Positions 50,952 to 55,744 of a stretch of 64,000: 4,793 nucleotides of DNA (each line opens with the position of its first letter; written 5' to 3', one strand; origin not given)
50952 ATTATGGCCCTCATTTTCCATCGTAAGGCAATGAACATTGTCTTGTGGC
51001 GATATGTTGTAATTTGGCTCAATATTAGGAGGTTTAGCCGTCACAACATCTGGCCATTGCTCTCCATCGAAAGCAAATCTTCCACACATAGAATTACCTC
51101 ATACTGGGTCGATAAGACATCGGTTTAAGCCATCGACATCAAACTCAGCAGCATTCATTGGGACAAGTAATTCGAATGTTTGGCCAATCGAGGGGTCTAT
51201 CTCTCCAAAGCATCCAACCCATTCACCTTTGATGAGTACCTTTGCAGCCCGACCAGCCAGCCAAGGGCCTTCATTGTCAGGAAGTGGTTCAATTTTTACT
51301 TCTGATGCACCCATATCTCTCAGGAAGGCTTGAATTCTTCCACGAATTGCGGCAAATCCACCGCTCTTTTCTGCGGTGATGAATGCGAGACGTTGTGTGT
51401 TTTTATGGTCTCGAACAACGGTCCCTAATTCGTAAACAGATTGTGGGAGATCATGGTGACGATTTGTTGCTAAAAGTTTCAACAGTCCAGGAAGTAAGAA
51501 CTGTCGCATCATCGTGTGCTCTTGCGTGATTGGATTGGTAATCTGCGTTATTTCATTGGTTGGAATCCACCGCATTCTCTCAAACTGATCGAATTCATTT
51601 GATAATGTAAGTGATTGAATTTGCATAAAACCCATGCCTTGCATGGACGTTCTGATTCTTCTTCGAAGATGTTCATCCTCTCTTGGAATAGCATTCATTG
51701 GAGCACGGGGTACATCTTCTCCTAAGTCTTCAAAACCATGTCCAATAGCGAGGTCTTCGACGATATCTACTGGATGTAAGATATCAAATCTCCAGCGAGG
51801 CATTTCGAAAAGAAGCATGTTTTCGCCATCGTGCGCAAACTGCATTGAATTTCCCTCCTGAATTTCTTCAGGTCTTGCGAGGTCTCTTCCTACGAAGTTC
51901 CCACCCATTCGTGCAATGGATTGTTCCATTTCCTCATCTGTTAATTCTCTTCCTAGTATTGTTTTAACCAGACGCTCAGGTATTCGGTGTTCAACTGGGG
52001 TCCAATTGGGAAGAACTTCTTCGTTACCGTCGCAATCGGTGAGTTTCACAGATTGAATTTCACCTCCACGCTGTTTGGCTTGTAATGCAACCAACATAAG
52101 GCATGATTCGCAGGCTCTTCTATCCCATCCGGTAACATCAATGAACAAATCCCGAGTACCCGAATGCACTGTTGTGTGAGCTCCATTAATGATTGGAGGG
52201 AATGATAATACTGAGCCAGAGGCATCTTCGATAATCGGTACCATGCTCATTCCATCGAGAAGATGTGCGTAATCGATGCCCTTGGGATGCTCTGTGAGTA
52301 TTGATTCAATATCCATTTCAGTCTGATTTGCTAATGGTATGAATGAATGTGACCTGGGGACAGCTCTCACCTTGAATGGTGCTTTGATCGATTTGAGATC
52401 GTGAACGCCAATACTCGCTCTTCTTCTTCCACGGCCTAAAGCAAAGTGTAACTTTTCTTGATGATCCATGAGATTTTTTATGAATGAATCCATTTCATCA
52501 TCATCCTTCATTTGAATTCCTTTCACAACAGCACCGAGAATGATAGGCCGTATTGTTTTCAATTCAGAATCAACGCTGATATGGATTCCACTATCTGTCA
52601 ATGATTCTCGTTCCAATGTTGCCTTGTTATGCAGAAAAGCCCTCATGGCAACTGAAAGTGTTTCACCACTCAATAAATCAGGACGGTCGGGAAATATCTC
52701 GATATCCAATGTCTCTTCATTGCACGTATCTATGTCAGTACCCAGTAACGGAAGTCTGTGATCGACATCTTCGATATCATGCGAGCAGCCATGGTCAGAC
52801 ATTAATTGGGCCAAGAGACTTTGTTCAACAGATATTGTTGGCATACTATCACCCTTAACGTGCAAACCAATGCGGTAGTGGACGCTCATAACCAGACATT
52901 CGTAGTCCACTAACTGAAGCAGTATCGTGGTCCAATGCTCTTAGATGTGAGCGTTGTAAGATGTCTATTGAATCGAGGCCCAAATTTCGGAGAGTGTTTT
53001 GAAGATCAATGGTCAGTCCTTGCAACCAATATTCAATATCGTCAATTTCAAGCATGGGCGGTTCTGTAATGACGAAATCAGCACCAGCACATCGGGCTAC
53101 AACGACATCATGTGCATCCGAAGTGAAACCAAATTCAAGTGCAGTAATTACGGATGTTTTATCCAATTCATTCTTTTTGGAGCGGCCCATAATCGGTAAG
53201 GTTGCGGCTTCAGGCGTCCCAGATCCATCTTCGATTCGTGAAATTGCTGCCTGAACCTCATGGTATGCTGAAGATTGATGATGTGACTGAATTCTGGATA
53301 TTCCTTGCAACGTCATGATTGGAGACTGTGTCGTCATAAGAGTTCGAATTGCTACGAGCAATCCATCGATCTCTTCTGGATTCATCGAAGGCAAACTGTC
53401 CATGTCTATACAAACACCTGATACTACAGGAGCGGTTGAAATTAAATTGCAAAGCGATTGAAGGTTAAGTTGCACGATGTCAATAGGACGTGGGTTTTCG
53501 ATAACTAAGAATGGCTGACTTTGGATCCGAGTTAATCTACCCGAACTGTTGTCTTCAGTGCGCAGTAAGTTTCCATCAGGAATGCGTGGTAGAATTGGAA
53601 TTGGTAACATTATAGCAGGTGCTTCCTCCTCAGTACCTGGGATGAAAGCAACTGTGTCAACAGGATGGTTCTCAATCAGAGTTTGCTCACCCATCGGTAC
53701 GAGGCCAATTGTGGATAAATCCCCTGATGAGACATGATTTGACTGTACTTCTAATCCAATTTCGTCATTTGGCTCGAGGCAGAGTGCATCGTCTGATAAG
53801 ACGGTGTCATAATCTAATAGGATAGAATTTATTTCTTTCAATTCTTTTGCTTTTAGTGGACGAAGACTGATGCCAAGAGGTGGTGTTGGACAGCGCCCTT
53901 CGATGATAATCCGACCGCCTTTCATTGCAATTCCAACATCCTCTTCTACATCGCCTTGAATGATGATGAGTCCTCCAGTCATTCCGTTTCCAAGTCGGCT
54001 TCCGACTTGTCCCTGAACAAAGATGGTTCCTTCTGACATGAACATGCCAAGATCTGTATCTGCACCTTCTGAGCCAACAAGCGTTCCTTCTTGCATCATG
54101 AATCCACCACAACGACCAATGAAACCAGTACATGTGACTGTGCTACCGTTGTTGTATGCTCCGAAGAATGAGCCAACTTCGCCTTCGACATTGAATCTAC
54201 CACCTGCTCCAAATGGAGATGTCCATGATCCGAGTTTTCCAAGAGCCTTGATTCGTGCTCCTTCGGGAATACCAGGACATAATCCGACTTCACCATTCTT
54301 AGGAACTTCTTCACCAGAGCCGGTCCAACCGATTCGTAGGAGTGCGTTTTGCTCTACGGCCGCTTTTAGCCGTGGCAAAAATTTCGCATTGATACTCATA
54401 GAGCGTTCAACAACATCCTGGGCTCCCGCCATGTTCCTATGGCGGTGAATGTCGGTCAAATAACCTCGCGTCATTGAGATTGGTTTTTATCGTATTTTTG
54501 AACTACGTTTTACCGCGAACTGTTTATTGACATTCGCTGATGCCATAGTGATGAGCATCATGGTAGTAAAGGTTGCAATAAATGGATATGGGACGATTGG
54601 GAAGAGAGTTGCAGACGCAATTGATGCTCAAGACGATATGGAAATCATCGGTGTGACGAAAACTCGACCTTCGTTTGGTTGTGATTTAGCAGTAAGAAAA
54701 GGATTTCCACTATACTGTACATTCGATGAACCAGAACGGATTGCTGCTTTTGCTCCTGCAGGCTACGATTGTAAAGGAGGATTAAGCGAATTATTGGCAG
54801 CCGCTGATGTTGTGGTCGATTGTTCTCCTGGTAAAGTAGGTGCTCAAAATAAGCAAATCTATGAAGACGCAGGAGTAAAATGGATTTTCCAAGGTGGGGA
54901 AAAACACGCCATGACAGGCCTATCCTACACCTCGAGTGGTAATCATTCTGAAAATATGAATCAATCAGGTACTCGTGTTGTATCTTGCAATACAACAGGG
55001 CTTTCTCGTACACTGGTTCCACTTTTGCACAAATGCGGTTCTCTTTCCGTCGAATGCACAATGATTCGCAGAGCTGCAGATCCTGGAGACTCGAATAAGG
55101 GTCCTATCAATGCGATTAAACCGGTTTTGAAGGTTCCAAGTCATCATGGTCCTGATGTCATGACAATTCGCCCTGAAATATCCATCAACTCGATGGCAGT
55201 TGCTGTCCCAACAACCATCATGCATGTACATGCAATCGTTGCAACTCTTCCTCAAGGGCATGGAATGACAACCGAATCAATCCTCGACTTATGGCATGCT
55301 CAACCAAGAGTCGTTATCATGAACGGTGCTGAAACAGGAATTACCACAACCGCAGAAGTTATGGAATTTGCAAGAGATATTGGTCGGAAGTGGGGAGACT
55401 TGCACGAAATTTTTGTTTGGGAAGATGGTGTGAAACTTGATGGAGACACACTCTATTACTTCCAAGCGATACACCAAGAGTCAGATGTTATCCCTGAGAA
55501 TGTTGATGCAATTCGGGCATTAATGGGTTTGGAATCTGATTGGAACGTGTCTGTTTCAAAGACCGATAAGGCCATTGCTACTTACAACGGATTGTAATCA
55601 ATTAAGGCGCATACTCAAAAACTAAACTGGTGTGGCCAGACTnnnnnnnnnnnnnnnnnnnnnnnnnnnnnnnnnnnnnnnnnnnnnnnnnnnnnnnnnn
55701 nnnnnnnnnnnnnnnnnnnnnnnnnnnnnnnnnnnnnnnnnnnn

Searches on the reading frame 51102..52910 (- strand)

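Call 7: search_protein_families(library=pfam, proteins=[window:51102-52910:-], max_evalue=0.01)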
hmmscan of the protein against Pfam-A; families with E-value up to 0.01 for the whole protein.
window:51102-52910:- (603 aa): 4 families
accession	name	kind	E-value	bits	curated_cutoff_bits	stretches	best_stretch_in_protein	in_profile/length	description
PF17759.6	tRNA_synthFbeta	-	7.9e-33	114.2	22.4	1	400-592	5-214/214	Phenylalanyl tRNA synthetase beta chain CLM domain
PF03484.21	B5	-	9e-13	48.7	28.6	1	314-393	7-67/67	tRNA synthetase B5 domain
PF03483.22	B3_4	-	8.7e-10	38.9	29.3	1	141-265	33-130/174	B3/4 domain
PF18262.7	PhetRS_B1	-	4.2e-05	24.1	26.8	0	23-93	1-81/83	Phe-tRNA synthetase beta subunit B1 domain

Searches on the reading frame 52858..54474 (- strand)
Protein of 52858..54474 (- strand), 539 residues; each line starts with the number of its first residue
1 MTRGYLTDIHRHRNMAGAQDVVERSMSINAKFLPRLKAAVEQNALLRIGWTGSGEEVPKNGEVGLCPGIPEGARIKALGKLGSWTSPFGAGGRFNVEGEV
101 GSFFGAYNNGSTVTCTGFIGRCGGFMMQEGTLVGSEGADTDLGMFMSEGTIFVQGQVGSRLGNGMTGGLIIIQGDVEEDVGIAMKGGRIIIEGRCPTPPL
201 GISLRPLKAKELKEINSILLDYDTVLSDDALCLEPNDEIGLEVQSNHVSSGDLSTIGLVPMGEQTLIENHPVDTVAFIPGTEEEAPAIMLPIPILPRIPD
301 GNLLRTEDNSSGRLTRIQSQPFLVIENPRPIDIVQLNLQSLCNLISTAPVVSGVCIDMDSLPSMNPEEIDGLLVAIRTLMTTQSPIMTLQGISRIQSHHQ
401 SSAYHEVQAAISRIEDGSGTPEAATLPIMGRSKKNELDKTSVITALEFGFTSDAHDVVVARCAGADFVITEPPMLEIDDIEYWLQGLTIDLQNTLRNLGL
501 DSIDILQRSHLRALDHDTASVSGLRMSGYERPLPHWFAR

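Call 7: search_protein_families(library=pfam, proteins=[window:52858-54474:-], max_evalue=0.01)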
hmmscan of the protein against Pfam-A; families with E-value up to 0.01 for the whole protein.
window:52858-54474:- (539 aa): 1 family
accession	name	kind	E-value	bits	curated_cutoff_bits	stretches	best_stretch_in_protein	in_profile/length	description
PF01493.24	GXGXG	-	0.0082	16.1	32.5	0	91-153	101-162/190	GXGXG motif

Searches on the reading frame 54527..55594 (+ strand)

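Call 29: search_protein_families(library=pfam, proteins=[window:54527-55594:+], max_evalue=0.001)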
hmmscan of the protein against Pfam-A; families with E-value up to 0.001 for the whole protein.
window:54527-55594:+ (356 aa): 3 families
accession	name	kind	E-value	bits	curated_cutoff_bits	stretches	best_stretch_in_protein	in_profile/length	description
PF02800.25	Gp_dh_C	-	2.7e-18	66.5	24.4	1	160-314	2-157/158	Glyceraldehyde 3-phosphate dehydrogenase, C-terminal domain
PF00044.30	Gp_dh_N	-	2.3e-06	28.3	31.7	1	14-45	1-32/101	Glyceraldehyde 3-phosphate dehydrogenase, NAD binding domain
PF01113.26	DapB_N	-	3.5e-06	27.6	25.6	1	14-120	1-95/124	Dihydrodipicolinate reductase, N-terminus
